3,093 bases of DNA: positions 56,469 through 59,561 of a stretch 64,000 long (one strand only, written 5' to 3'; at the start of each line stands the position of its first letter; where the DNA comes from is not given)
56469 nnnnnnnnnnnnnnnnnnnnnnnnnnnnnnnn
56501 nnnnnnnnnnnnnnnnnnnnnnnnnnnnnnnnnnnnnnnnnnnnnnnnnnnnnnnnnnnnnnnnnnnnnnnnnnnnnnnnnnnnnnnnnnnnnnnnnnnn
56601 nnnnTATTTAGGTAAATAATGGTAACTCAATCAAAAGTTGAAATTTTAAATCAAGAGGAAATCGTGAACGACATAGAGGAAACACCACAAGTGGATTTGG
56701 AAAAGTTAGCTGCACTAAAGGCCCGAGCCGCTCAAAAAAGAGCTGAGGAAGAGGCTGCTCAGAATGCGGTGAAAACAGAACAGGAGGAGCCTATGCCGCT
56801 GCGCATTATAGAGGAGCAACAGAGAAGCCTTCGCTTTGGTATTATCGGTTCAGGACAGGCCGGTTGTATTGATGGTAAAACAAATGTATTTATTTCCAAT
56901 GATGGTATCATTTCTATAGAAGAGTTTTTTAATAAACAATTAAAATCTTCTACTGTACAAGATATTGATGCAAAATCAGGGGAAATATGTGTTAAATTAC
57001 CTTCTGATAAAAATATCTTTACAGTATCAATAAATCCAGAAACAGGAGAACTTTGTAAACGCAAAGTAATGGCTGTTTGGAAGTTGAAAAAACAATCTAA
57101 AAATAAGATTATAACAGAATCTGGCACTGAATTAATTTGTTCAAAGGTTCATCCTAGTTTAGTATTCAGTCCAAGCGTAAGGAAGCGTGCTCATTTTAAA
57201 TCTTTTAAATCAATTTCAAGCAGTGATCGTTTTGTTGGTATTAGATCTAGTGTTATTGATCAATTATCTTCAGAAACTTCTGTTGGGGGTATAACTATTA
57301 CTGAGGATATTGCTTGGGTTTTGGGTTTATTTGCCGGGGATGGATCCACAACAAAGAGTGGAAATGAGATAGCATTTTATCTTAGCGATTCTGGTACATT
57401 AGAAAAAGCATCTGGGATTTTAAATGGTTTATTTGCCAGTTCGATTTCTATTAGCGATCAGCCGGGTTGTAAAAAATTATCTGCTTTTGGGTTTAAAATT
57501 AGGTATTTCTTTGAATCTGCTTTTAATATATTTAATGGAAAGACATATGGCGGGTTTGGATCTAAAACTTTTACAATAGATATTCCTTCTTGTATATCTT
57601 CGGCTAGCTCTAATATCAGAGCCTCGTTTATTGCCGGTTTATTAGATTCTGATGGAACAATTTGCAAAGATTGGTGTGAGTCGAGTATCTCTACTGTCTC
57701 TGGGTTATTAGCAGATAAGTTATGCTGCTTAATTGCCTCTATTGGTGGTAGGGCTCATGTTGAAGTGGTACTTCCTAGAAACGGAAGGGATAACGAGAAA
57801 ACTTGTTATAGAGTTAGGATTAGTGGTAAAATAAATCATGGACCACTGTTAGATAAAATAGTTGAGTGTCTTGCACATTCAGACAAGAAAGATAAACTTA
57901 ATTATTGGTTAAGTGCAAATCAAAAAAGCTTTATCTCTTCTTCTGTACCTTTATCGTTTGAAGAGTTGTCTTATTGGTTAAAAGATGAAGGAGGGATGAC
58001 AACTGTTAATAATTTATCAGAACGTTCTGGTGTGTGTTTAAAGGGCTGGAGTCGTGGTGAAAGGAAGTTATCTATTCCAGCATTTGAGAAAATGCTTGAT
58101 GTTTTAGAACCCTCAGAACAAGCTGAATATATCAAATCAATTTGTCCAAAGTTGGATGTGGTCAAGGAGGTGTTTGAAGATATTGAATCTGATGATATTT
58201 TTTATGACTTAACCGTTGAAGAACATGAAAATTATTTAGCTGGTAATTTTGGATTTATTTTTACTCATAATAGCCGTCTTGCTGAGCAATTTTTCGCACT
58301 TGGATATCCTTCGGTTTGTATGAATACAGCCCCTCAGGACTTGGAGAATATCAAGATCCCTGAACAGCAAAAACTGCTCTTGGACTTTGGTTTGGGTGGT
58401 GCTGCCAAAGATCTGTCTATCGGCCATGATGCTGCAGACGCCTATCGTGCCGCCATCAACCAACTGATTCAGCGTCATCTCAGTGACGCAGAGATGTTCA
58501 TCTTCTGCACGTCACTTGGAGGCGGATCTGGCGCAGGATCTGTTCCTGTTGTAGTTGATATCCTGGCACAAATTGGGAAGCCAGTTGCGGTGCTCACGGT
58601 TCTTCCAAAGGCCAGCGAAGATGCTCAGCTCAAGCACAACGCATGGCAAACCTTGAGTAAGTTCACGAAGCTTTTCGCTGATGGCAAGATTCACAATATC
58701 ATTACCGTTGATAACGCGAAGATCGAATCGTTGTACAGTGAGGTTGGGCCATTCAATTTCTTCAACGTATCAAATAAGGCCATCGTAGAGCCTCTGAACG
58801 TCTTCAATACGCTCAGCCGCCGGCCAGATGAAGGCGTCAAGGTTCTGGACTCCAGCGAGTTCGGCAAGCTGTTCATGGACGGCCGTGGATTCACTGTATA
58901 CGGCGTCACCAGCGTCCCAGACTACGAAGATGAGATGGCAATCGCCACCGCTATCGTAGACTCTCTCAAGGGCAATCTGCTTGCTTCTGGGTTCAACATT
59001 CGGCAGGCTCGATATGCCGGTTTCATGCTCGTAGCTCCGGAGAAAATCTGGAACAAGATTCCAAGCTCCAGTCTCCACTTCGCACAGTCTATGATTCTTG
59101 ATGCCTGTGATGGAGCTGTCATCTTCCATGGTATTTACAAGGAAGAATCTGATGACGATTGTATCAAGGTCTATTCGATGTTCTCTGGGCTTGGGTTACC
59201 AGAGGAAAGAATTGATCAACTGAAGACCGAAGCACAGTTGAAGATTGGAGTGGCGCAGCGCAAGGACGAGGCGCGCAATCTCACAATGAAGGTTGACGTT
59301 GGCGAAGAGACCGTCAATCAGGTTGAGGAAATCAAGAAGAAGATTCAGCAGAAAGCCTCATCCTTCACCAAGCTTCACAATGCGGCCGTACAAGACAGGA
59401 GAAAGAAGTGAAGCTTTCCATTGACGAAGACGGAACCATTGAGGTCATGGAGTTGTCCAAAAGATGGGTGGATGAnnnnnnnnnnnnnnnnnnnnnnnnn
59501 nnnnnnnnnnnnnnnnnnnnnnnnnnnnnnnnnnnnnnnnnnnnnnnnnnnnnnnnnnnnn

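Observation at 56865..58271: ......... intein splitting the T1 GTP-binding loop of a phage tubulin/FtsZ-like gene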

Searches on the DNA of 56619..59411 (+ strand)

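Call 6: search_dna_similar(query=window:56619-59411:+, collection=phages, mode=near, max_rows=20)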
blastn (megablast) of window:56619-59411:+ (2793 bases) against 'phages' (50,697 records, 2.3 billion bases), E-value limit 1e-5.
No match.
